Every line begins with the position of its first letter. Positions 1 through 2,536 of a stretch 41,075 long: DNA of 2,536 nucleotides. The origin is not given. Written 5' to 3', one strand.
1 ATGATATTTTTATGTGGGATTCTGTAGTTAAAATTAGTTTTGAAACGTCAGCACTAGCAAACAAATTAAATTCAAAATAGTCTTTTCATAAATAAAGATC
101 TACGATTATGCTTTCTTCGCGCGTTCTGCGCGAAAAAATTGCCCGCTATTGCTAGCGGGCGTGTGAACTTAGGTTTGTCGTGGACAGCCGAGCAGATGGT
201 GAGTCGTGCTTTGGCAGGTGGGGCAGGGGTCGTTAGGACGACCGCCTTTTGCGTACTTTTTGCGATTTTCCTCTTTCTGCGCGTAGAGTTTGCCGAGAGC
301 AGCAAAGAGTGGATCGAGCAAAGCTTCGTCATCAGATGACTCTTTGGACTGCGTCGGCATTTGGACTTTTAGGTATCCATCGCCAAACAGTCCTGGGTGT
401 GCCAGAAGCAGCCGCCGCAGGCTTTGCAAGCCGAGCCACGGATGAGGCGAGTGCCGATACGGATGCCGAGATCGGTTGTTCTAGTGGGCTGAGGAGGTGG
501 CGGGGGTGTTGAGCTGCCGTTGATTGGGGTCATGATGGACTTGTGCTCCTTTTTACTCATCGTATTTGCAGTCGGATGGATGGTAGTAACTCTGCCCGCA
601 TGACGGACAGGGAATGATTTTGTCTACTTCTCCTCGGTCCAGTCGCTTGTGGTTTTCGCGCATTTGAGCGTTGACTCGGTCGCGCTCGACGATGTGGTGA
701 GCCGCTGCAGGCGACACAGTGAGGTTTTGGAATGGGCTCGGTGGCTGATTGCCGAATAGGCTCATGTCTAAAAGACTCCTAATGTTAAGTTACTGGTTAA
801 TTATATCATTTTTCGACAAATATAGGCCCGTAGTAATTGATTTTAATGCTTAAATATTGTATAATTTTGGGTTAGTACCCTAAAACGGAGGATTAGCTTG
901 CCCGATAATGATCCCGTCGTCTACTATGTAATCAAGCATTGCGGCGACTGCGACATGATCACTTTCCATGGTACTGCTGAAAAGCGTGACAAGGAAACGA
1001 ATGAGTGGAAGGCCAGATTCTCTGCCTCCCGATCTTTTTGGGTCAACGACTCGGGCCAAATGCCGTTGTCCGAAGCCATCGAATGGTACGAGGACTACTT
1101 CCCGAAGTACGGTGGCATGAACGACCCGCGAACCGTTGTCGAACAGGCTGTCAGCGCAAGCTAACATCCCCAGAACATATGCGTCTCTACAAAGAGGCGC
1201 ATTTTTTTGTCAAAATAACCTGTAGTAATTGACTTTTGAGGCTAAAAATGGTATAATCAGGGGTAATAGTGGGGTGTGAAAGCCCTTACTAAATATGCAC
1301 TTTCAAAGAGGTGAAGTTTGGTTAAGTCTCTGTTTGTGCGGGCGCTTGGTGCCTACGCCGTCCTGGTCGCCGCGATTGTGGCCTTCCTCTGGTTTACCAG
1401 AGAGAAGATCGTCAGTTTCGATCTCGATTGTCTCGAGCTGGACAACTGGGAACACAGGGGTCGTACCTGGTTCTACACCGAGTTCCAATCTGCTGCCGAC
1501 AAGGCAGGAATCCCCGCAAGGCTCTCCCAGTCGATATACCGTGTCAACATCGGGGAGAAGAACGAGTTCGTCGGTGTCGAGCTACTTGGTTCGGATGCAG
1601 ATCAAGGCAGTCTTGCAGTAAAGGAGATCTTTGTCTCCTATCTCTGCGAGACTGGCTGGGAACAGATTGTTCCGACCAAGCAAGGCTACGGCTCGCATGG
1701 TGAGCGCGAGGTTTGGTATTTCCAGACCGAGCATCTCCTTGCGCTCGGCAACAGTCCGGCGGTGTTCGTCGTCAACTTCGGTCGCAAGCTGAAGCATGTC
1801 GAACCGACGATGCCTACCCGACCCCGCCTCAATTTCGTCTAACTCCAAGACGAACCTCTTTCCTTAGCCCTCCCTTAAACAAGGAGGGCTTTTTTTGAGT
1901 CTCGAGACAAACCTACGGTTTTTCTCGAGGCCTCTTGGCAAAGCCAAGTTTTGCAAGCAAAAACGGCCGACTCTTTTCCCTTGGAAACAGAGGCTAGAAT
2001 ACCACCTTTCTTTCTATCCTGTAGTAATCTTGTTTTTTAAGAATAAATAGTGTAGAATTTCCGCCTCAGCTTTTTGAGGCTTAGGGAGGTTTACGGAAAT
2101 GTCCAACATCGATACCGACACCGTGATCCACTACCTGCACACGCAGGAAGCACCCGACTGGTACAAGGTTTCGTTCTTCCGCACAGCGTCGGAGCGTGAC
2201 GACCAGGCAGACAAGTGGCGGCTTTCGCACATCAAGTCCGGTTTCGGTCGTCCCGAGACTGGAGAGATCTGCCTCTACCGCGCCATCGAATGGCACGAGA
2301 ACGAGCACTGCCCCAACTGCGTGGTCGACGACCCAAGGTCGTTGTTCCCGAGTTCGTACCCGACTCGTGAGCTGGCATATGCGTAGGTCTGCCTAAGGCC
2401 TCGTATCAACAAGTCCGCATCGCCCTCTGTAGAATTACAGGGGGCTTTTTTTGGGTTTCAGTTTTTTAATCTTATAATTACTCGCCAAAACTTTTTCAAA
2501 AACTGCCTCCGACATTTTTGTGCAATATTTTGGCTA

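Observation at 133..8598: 8.5-kb G+C-rich island of at least 11 self-contained promoter-ORF-terminator cassettes encoding only unrecognisable small proteins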

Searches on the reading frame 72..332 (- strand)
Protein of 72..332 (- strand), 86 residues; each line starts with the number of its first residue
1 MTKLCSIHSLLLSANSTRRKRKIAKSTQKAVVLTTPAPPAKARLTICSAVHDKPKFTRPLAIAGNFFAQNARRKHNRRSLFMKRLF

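Call 17: search_protein_families(library=phrogs, max_evalue=0.1, proteins=[window:72-332:-])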
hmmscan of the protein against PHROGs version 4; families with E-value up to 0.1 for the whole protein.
window:72-332:- (86 aa): 0 families

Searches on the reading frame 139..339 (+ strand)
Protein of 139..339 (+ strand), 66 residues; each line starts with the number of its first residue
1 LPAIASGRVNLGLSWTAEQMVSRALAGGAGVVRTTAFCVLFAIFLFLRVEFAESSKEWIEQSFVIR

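Call 7: search_protein_families(library=pfam, max_evalue=1, proteins=[window:139-339:+])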
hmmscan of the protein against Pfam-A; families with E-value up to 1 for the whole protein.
window:139-339:+ (66 aa): 1 family
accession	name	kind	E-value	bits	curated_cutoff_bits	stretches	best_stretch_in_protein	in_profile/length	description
PF02674.22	Colicin_V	-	0.0058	17.1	29.3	1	13-65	86-136/144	Colicin V production protein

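Call 17: search_protein_families(library=phrogs, max_evalue=0.1, proteins=[window:139-339:+])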
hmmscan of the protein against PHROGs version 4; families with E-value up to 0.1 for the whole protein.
window:139-339:+ (66 aa): 1 family
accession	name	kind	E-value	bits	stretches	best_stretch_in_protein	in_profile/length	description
phrog_31174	-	unknown function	0.059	14.2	1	4-49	80-124/178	-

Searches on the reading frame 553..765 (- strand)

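Call 7: search_protein_families(library=pfam, max_evalue=1, proteins=[window:553-765:-])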
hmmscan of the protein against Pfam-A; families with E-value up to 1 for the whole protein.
window:553-765:- (70 aa): 2 families
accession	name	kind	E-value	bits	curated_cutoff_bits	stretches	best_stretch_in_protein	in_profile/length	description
PF02591.20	Zn_ribbon_9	-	0.051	14.1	29.1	1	41-57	16-30/33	C4-type zinc ribbon domain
PF12172.15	zf-ChsH2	-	0.68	10.2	23.2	0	53-65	14-26/37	ChsH2, rubredoxin-like zinc ribbon domain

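Call 17: search_protein_families(library=phrogs, max_evalue=0.1, proteins=[window:553-765:-])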
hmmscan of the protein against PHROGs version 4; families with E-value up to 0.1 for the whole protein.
window:553-765:- (70 aa): 0 families

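Call 46: search_protein_families(library=ncbifam, max_evalue=0.1, proteins=[window:553-765:-])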
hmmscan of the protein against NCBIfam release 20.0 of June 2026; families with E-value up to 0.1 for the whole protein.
window:553-765:- (70 aa): 0 families

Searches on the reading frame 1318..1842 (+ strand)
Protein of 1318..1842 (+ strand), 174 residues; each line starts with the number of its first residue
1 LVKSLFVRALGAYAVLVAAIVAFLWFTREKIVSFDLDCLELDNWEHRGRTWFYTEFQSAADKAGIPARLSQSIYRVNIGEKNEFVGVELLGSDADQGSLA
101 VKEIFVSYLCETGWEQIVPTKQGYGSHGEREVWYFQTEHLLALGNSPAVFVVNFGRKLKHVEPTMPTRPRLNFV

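Call 6: search_protein_families(library=pfam, max_evalue=1, proteins=[window:1318-1842:+])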
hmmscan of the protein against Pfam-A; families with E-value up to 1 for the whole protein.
window:1318-1842:+ (174 aa): 0 families

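Call 15: find_encoding_contigs(protein=window:1318-1842:+, flank=10000, max_places=6)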
Protein window:1318-1842:+ (174 aa): 1 contig read that carries it; 1 place shown.
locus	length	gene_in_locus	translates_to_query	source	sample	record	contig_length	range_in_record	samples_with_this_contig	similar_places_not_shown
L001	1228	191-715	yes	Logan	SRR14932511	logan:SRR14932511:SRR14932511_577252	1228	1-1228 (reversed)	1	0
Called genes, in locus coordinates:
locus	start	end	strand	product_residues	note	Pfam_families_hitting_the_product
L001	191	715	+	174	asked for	-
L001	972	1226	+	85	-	?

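Call 16: search_protein_families(library=phrogs, max_evalue=0.1, proteins=[window:1318-1842:+])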
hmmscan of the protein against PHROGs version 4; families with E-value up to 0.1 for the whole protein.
window:1318-1842:+ (174 aa): 0 families

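Call 33: find_related_loci(query=A4, collection=genome_contigs, flank=10000)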
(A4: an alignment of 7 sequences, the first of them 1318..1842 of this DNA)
Query A4 (174 aa) in genome_contigs; peptide patterns used: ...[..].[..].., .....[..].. (x = any residue, [..] = any of these).
94 stretches matched a pattern; 2 encode a relative of the query (tblastn E <= 1e-3); 2 distinct loci.
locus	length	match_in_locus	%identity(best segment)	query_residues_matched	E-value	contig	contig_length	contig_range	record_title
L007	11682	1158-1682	75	1-174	1e-89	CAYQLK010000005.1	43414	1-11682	MAG TPA_asm: uncultured Gammaproteobacteria bacterium isolate SRP286056_co1_654 genome assembly, contig: NODE_873_length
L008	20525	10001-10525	75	1-174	2e-89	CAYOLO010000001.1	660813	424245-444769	MAG TPA_asm: uncultured Gammaproteobacteria bacterium isolate binchicken_co16_225 genome assembly, contig: NODE_2_length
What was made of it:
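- Tried and rejected: A narrower one found only two MAGs (call 33).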

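Call 45: search_protein_families(library=padloc, max_evalue=0.1, proteins=[window:1318-1842:+])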
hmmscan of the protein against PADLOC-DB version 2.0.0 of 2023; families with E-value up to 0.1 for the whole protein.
window:1318-1842:+ (174 aa): 0 families

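Call 64: find_related_loci(query=A4, collection=viral_contigs, flank=10000)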
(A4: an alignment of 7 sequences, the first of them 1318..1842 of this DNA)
Query A4 (174 aa) in viral_contigs; peptide patterns used: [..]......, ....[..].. (x = any residue, [..] = any of these).
197 stretches matched a pattern, but none encodes a relative of the query by tblastn (E <= 1e-3).
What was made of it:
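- Tried and rejected: The IMG/VR protein scan gave nothing (call 64).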

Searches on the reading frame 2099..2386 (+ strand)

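Call 6: search_protein_families(library=pfam, max_evalue=1, proteins=[window:2099-2386:+])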
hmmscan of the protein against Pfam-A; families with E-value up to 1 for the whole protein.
window:2099-2386:+ (95 aa): 0 families

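Call 16: search_protein_families(library=phrogs, max_evalue=0.1, proteins=[window:2099-2386:+])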
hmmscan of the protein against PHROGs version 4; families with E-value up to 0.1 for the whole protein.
window:2099-2386:+ (95 aa): 2 families
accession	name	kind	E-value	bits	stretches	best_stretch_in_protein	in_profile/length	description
phrog_18169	-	unknown function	0.058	14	1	3-50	115-162/231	-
phrog_13587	-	unknown function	0.094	13.6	0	6-32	115-139/147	-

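Call 45: search_protein_families(library=padloc, max_evalue=0.1, proteins=[window:2099-2386:+])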
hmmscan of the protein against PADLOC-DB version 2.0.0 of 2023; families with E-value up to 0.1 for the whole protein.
window:2099-2386:+ (95 aa): 0 families
